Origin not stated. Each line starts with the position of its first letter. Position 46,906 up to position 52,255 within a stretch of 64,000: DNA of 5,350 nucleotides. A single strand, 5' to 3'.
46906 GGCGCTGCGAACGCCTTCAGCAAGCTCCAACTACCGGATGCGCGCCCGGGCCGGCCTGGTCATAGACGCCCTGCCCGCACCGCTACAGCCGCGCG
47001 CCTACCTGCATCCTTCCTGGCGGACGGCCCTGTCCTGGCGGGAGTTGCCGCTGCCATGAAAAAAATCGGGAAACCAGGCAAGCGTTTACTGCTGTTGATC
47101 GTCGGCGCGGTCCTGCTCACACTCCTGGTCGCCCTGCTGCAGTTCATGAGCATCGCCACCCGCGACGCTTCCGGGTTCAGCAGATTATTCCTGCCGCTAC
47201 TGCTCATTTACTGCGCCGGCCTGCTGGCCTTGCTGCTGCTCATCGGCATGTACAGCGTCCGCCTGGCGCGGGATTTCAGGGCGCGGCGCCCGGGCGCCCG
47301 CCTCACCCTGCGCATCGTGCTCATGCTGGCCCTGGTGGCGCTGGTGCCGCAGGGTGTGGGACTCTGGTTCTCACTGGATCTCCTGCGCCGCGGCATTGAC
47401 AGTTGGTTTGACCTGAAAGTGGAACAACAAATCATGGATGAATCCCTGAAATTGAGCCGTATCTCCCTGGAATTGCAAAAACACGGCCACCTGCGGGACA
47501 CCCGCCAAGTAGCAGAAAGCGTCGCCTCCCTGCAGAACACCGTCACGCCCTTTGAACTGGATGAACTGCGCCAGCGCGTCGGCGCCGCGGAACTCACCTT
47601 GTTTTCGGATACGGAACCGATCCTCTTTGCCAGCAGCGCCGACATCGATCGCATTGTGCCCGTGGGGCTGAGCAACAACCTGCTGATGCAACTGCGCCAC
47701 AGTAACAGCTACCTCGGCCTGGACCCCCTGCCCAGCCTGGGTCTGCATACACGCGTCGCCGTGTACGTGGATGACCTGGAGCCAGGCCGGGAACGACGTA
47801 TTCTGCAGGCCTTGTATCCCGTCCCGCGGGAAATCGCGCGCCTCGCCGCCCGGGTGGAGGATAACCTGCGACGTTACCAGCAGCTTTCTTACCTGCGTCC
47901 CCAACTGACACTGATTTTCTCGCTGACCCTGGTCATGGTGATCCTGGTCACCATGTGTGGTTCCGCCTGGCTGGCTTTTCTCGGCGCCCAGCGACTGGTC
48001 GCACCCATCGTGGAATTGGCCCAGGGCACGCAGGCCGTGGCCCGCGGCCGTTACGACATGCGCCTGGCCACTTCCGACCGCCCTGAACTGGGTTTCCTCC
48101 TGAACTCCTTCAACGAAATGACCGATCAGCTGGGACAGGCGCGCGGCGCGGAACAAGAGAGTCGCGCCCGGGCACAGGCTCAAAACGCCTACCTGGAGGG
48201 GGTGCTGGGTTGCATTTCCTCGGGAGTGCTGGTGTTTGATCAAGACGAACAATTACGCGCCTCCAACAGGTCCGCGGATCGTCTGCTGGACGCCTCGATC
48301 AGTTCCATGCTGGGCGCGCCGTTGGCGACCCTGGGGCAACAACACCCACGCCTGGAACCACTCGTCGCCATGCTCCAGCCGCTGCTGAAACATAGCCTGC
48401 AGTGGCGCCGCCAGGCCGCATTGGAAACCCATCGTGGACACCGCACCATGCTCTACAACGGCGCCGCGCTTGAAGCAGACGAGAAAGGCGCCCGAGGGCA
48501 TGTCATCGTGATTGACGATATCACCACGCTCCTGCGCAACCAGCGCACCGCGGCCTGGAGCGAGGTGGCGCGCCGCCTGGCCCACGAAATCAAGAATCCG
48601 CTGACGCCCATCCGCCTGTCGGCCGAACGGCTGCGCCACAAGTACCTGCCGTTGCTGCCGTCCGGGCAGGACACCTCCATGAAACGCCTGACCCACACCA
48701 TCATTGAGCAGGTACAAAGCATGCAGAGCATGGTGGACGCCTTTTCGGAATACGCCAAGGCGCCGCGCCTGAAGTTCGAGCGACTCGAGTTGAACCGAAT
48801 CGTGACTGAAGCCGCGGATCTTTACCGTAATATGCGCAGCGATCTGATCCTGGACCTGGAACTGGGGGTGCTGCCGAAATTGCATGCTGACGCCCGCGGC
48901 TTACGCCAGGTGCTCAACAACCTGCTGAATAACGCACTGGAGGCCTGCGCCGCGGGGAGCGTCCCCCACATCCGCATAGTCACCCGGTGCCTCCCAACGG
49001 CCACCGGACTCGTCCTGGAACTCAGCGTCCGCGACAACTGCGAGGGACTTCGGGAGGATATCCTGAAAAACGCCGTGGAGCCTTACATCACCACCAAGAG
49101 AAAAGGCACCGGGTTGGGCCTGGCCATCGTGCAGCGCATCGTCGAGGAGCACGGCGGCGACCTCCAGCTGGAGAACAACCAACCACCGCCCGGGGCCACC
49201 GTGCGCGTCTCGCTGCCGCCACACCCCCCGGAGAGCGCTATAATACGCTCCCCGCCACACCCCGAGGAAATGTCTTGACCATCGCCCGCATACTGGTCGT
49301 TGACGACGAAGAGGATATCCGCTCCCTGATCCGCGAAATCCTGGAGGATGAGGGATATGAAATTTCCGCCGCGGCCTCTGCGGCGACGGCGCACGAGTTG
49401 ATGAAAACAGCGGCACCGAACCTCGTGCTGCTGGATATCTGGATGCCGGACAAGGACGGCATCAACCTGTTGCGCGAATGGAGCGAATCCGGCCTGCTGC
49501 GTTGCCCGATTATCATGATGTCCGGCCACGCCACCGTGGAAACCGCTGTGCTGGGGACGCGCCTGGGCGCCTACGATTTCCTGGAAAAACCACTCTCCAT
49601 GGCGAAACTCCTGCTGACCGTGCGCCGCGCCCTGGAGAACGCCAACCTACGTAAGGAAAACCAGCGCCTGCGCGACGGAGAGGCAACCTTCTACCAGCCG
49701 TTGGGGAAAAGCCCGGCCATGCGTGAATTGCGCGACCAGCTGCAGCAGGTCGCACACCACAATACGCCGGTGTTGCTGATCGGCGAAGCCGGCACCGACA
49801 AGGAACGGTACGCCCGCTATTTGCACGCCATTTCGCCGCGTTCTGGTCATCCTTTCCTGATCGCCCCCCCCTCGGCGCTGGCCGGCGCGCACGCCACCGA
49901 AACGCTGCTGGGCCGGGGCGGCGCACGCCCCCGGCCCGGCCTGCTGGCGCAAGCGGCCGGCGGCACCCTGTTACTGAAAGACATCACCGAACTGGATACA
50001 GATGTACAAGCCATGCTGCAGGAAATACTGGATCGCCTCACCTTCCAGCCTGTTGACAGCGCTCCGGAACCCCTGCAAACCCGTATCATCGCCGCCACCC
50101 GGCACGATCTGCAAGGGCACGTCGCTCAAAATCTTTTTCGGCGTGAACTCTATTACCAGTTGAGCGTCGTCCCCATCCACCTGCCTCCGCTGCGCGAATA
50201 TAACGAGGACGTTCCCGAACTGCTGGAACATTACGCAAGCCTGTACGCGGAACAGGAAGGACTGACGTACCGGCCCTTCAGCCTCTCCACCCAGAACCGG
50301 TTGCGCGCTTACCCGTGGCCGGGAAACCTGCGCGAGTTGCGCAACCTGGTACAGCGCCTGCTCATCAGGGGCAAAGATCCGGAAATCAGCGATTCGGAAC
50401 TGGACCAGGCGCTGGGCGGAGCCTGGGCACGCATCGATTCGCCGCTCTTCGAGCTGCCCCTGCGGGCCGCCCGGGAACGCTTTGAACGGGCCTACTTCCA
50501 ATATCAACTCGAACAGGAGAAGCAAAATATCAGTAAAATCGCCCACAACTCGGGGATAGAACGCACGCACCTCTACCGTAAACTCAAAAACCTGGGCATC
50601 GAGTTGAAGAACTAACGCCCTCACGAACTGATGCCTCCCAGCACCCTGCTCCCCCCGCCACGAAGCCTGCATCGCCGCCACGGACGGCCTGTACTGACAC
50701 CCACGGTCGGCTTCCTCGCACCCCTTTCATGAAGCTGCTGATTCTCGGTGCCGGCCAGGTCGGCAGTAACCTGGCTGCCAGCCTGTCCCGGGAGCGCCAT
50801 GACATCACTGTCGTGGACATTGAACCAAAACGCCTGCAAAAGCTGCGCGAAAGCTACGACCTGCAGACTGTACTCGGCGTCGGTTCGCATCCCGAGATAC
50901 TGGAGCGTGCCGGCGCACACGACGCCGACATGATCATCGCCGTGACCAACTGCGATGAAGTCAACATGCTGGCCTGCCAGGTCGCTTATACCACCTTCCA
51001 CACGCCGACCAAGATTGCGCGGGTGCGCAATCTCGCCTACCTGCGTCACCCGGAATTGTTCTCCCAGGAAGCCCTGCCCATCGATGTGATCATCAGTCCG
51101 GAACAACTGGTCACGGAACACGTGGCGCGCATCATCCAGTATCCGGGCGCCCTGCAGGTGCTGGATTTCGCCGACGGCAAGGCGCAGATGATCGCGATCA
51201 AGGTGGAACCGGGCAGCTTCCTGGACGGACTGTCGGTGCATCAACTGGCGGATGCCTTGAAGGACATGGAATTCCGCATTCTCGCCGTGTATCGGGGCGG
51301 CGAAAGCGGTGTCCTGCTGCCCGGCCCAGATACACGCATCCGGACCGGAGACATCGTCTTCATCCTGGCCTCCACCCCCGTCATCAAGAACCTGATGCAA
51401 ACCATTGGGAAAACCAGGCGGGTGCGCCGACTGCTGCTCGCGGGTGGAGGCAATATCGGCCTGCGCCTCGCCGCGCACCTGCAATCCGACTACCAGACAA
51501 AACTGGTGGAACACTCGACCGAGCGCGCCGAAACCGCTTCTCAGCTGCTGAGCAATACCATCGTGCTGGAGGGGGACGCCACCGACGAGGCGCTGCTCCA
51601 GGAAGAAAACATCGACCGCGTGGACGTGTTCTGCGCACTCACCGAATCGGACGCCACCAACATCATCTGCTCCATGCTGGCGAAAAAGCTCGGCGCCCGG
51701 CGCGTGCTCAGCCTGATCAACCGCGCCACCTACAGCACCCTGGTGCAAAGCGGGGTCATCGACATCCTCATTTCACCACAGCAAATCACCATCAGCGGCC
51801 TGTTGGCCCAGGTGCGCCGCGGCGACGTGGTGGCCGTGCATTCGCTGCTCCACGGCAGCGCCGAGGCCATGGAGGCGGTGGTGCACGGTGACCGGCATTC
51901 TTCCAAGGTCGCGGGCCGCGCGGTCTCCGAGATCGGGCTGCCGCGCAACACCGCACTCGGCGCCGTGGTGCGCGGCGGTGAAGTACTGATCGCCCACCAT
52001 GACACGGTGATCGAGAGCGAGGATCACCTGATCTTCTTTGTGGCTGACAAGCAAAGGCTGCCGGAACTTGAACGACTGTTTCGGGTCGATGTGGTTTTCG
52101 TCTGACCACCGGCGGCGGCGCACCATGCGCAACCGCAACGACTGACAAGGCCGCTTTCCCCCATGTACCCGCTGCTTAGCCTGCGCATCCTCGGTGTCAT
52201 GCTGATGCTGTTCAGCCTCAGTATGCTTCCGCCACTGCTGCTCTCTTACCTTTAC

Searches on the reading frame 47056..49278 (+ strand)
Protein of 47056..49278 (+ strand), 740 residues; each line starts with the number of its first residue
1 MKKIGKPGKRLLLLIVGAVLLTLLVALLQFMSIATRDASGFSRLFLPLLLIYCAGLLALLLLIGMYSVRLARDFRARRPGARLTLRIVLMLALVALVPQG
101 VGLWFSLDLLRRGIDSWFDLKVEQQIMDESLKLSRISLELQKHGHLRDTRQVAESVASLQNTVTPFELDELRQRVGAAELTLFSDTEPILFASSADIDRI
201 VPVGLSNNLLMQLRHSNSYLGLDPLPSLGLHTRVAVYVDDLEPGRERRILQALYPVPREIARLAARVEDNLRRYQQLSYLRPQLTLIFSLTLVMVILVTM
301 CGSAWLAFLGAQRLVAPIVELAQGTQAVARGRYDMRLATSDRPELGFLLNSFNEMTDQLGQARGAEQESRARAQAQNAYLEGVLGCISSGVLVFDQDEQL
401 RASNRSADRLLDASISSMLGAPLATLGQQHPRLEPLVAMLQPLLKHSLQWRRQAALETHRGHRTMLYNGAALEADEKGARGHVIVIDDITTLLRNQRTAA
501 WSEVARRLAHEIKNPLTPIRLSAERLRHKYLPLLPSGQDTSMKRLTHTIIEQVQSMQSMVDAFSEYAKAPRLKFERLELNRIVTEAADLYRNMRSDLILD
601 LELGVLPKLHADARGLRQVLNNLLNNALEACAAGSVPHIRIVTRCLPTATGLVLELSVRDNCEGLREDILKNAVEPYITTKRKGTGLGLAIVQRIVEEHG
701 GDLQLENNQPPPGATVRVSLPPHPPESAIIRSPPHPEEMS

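Call 33: search_protein_families(library=pfam, proteins=[window:47056-49278:+])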
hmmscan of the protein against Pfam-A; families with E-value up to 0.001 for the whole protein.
window:47056-49278:+ (740 aa): 6 families
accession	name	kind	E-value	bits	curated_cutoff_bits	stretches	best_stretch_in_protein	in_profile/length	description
PF02518.31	HATPase_c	-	1.1e-20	74.6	26.4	1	612-722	2-109/111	Histidine kinase-, DNA gyrase B-, and HSP90-like ATPase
PF00512.31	HisKA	-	5.2e-11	42.9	26.9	1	501-569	2-63/66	His Kinase A (phospho-acceptor) domain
PF00672.30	HAMP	-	8.8e-10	39.2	25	1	311-360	3-52/53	HAMP domain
PF14501.12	HATPase_c_5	-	1.5e-06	28.5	22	1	616-708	6-91/102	GHKL domain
PF12860.13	PAS_7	-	3.9e-05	24.2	27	1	387-496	4-114/115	PAS fold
PF19312.4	NtrY_N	-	0.00073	19.4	23.2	1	17-158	9-150/291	NtrY N-terminal region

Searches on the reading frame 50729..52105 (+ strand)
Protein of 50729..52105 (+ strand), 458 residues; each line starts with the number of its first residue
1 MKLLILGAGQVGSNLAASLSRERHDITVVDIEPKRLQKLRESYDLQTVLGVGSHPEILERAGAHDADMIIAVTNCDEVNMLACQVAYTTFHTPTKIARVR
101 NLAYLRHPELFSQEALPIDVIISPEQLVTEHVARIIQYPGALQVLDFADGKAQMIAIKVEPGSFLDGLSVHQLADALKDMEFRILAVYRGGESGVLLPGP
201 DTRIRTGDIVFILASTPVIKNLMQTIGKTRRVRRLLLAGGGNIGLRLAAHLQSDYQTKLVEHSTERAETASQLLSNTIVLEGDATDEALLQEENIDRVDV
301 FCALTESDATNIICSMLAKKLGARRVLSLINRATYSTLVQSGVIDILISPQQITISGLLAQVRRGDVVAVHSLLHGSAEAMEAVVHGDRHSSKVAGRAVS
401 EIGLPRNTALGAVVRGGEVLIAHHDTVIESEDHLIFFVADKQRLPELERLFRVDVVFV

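Call 33: search_protein_families(library=pfam, proteins=[window:50729-52105:+])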
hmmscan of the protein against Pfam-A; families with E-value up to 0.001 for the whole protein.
window:50729-52105:+ (458 aa): 16 families
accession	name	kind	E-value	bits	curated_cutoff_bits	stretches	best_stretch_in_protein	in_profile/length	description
PF02254.24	TrkA_N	-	3.1e-48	163.3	23.8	2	4-124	2-116/116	TrkA-N domain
PF02080.26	TrkA_C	-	8.7e-19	67.6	27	2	391-451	9-70/71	TrkA-C domain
PF13241.12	NAD_binding_7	-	1.2e-08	35.9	22.1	1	2-84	9-80/104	Putative NAD(P)-binding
PF02558.23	ApbA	-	6.4e-07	29.5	22.2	1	4-41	2-38/150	Ketopantoate reductase PanE/ApbA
PF03807.23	F420_oxidored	-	2.9e-06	28.2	21.6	1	3-51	2-46/94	NADP oxidoreductase coenzyme F420-dependent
PF03721.20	UDPG_MGDP_dh_N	-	8.5e-06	25.9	27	1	1-42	1-42/187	UDP-glucose/GDP-mannose dehydrogenase family, NAD binding domain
PF13460.12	NAD_binding_10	-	9e-06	26.1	27.2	0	240-345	3-100/184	NAD(P)H-binding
PF02737.24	3HCDH_N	-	4.1e-05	24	22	0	4-43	3-42/180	3-hydroxyacyl-CoA dehydrogenase, NAD binding domain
PF01488.26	Shikimate_DH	-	7.4e-05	23.3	24.3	0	2-75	14-85/138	Shikimate / quinate 5-dehydrogenase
PF01262.27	AlaDh_PNT_C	-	7.6e-05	22.7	23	1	2-71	30-98/214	Alanine dehydrogenase/PNT, C-terminal domain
PF03435.24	Sacchrp_dh_NADP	-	0.00014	22.7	25.1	1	4-43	2-43/129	Saccharopine dehydrogenase NADP binding domain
PF00070.33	Pyr_redox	-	0.00018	22.4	22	0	2-37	1-36/82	Pyridine nucleotide-disulphide oxidoreductase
PF07992.20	Pyr_redox_2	-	0.00034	20.6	26.1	0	2-37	144-179/291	Pyridine nucleotide-disulphide oxidoreductase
PF03446.21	NAD_binding_2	-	0.00059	20.3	21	0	5-79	4-70/161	NAD binding domain of 6-phosphogluconate dehydrogenase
PF01408.29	GFO_IDH_MocA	-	0.00065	20.8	24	0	2-72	2-69/120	Oxidoreductase family, NAD-binding Rossmann fold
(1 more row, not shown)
